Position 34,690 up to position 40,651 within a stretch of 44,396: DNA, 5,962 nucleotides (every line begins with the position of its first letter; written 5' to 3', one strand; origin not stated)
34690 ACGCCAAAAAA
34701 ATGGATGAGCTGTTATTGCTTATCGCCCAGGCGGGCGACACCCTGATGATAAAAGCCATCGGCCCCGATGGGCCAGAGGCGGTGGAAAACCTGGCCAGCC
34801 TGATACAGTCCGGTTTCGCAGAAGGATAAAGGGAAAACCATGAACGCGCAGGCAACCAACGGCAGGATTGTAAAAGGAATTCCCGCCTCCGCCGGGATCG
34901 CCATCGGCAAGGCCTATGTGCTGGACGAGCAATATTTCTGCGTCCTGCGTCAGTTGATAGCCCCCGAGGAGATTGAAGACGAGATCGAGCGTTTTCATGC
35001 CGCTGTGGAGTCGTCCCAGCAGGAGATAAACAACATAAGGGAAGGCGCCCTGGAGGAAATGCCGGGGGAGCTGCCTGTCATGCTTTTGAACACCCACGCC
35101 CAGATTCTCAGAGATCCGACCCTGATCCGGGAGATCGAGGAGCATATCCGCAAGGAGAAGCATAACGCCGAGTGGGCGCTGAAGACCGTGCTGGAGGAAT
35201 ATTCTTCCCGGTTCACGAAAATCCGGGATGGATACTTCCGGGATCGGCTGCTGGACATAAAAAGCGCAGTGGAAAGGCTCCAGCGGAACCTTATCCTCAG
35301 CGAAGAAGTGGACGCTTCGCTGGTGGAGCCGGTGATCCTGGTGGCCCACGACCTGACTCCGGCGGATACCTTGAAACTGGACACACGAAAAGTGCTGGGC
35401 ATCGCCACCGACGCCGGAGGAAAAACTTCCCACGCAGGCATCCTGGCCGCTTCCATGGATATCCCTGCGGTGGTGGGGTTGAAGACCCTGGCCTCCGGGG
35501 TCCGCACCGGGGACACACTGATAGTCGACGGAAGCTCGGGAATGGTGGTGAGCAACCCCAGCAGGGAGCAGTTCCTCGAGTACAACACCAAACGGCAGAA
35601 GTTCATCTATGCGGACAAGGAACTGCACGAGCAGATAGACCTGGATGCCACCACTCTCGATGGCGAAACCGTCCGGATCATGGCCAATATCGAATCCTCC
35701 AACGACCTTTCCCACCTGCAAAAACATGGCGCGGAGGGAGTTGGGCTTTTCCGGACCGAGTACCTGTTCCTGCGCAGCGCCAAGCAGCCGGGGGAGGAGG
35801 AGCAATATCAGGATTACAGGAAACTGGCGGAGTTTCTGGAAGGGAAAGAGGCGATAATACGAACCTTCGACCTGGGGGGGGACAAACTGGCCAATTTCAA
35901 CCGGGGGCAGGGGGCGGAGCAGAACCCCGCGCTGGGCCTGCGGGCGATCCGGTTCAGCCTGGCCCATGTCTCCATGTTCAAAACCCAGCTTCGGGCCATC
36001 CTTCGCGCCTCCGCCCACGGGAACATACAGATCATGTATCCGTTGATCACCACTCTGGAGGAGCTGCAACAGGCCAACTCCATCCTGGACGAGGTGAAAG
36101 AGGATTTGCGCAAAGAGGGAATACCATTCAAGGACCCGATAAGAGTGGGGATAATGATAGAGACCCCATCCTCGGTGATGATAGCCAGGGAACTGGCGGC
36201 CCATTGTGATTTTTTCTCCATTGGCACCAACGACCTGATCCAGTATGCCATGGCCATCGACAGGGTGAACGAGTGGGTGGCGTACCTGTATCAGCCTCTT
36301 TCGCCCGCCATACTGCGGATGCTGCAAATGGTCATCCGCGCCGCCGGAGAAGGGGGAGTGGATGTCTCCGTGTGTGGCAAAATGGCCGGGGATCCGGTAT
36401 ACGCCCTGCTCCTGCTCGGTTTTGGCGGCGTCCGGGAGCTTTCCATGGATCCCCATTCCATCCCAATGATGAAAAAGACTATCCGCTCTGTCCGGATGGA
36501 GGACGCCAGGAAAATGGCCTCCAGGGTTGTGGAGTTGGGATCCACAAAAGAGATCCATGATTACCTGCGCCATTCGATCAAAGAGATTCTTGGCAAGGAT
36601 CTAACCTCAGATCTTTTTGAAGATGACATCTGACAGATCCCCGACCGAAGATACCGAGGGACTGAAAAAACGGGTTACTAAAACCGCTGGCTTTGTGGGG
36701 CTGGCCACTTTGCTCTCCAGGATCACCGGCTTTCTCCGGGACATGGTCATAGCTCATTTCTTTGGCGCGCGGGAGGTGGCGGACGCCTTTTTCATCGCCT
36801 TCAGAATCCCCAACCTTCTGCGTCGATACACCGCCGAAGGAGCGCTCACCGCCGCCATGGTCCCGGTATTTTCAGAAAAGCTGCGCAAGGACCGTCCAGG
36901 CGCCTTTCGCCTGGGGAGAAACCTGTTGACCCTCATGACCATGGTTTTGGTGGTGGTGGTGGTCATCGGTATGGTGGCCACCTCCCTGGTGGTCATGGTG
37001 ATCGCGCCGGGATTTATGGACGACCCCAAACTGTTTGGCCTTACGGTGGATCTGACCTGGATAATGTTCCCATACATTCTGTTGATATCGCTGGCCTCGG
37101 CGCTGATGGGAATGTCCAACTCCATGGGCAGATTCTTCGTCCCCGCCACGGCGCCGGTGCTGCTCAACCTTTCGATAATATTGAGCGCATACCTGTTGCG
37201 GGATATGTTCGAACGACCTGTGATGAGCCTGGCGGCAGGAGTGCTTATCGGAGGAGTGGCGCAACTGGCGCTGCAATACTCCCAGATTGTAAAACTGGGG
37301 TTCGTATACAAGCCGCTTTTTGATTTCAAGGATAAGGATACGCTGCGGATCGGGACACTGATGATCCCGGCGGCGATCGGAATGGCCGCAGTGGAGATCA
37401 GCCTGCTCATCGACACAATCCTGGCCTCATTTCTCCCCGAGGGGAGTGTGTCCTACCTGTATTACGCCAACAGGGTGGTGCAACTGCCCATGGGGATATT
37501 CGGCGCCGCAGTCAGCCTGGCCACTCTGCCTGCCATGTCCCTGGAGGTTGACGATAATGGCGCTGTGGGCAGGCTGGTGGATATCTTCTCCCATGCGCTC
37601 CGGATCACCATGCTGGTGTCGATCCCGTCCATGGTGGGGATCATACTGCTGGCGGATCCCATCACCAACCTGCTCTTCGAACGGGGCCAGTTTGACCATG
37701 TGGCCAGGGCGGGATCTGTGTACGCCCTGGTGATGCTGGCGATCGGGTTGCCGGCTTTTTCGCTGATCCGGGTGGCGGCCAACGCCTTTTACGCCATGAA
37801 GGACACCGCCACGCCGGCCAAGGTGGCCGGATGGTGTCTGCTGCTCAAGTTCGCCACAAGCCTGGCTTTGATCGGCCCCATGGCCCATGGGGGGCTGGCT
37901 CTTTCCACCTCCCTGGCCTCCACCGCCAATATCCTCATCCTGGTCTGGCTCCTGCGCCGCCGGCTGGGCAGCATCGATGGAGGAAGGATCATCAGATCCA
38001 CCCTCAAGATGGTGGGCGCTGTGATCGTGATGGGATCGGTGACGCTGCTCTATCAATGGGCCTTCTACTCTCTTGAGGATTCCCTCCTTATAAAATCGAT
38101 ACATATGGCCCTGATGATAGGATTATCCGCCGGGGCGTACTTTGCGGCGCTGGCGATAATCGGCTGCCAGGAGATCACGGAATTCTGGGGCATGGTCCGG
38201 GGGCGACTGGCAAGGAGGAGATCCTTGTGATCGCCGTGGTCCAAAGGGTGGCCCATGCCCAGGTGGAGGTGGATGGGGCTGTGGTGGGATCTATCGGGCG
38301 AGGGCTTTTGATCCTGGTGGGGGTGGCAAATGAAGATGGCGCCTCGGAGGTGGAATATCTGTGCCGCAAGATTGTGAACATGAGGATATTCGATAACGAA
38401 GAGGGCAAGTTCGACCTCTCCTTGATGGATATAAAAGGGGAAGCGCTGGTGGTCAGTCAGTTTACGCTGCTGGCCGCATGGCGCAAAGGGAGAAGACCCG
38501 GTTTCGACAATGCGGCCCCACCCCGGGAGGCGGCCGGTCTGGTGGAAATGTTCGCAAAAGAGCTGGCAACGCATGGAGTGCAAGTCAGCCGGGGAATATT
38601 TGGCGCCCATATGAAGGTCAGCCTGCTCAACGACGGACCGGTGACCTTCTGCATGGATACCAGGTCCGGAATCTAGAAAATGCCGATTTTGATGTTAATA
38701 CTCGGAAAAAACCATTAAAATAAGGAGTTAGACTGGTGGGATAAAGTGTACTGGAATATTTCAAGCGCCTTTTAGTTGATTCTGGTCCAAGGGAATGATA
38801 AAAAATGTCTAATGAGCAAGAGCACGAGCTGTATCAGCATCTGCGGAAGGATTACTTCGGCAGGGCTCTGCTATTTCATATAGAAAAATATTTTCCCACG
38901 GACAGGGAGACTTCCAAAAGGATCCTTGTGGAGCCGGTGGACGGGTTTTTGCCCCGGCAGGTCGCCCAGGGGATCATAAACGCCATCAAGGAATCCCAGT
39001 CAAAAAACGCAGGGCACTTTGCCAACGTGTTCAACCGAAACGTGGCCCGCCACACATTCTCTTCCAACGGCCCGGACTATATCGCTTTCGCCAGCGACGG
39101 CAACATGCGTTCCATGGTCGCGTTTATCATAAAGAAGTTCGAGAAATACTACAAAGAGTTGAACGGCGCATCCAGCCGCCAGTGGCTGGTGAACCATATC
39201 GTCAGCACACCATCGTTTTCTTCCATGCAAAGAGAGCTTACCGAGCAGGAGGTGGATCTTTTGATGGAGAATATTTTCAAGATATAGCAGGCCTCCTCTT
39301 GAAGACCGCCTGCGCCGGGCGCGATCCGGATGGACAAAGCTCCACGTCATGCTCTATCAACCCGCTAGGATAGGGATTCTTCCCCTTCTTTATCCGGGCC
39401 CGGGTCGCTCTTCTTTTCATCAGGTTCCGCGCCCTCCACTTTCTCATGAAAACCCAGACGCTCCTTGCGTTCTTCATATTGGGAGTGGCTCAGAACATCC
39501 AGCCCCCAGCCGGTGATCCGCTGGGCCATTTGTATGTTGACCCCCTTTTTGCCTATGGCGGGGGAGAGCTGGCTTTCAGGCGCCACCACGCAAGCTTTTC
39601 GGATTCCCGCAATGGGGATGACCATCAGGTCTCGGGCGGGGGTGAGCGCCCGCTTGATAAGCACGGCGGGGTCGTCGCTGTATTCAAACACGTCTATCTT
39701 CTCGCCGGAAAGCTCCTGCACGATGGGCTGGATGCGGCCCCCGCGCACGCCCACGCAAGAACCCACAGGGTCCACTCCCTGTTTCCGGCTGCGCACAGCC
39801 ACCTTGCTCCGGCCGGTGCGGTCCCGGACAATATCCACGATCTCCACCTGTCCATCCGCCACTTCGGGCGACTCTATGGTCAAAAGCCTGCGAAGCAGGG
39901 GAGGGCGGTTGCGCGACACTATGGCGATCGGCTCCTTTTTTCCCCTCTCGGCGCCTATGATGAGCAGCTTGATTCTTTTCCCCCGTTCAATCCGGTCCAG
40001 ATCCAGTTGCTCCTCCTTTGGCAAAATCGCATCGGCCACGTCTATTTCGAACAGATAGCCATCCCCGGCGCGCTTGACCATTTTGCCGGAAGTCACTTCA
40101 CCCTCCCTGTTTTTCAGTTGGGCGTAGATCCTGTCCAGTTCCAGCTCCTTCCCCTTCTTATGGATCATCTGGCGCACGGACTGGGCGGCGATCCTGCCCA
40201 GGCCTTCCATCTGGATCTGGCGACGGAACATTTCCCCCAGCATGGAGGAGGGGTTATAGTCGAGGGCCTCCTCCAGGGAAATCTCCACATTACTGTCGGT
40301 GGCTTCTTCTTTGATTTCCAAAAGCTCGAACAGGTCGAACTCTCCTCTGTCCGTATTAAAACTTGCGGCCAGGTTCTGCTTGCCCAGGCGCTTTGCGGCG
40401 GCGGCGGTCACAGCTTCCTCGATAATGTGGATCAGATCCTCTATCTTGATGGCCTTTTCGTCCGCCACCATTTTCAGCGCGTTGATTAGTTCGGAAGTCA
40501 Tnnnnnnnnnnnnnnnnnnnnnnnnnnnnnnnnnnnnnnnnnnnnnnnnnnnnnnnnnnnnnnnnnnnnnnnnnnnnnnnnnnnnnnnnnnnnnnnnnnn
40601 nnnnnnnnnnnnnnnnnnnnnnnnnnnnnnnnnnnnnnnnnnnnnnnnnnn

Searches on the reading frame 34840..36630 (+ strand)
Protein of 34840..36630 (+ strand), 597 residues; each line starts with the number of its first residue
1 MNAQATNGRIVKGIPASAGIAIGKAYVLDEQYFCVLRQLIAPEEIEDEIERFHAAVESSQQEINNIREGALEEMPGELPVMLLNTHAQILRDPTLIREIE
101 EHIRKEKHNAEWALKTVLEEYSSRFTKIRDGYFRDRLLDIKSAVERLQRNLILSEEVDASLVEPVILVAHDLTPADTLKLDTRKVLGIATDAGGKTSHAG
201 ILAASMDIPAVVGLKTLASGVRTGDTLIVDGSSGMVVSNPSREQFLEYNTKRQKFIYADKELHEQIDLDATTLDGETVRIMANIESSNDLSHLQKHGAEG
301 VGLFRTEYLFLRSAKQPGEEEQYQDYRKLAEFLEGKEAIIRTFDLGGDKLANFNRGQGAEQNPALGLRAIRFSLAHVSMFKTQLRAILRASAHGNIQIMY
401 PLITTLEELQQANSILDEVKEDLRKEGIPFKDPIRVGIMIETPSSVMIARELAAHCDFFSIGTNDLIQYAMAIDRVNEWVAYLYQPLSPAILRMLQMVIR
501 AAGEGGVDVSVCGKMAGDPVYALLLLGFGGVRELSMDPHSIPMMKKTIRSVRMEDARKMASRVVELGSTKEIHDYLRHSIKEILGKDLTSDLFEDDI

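Call 72: search_protein_families(library=pfam, proteins=[window:34840-36630:+], max_evalue=0.0001)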
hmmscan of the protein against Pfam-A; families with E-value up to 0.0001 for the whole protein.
window:34840-36630:+ (597 aa): 3 families
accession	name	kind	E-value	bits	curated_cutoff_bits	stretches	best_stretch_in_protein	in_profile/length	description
PF02896.24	PEP-utilizers_C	-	3.3e-102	342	22.8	1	261-551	3-291/293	PEP-utilising enzyme, PEP-binding domain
PF05524.18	PEP-utilisers_N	-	3.3e-32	111.6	24.4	1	12-136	1-121/121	PEP-utilising enzyme, N-terminal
PF00391.29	PEP-utilizers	-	6.3e-23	80.6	23.1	1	163-234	3-72/72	PEP-utilising enzyme, mobile domain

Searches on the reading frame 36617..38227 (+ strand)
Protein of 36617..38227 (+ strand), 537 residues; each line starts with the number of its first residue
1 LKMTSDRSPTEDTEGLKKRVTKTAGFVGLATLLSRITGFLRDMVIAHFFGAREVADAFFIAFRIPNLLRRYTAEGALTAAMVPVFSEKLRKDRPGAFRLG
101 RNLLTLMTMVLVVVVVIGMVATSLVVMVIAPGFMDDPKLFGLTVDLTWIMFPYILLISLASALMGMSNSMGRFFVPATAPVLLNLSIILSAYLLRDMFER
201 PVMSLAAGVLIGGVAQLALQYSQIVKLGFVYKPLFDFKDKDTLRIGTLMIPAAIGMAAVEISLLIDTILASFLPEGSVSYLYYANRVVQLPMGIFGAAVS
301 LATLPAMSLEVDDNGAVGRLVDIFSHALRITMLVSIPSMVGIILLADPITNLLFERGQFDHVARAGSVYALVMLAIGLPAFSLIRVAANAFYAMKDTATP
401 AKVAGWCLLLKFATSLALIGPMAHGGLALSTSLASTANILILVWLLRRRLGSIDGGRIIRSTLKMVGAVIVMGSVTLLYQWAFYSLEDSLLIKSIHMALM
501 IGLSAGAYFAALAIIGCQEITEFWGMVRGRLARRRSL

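Call 74: search_protein_families(library=pfam, proteins=[window:36617-38227:+], max_evalue=0.0001)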
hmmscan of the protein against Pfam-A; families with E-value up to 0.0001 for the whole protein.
window:36617-38227:+ (537 aa): 3 families
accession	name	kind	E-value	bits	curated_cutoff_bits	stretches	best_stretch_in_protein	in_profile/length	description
PF03023.19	MurJ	-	5.1e-120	401.6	27.4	1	45-480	1-433/451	Lipid II flippase MurJ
PF13440.11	Polysacc_synt_3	-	1e-07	32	23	1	203-354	140-284/293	Polysaccharide biosynthesis protein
PF01554.23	MatE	-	6.9e-07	29.5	24.9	1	251-413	1-157/161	MatE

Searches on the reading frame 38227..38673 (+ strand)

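Call 74: search_protein_families(library=pfam, proteins=[window:38227-38673:+], max_evalue=0.0001)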
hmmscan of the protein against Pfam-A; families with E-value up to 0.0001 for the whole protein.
window:38227-38673:+ (149 aa): 1 family
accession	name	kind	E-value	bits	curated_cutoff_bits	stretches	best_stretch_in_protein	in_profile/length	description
PF02580.21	Tyr_Deacylase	-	1.8e-54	184.4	25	1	3-144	2-144/144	D-Tyr-tRNA(Tyr) deacylase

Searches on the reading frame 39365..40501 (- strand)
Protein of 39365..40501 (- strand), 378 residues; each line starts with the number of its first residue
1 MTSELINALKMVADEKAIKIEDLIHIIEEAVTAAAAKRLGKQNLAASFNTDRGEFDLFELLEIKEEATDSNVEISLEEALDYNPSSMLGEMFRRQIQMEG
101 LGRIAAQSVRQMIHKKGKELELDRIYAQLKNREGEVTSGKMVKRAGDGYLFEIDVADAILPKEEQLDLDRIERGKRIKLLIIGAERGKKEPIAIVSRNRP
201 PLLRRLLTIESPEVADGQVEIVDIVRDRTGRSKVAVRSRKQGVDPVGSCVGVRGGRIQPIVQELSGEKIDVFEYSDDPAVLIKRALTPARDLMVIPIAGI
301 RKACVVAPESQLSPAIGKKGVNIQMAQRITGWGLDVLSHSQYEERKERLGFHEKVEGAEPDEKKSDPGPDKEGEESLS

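Call 74: search_protein_families(library=pfam, proteins=[window:39365-40501:-], max_evalue=0.0001)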
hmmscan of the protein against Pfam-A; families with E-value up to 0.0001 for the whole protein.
window:39365-40501:- (378 aa): 2 families
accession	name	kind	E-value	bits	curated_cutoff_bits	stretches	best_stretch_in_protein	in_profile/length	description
PF13184.12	KH_5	-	4.1e-24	84.9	27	1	231-290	4-63/69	NusA-like KH domain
PF08529.16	NusA_N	-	5.1e-24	85.2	23.8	1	4-121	1-117/119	NusA N-terminal domain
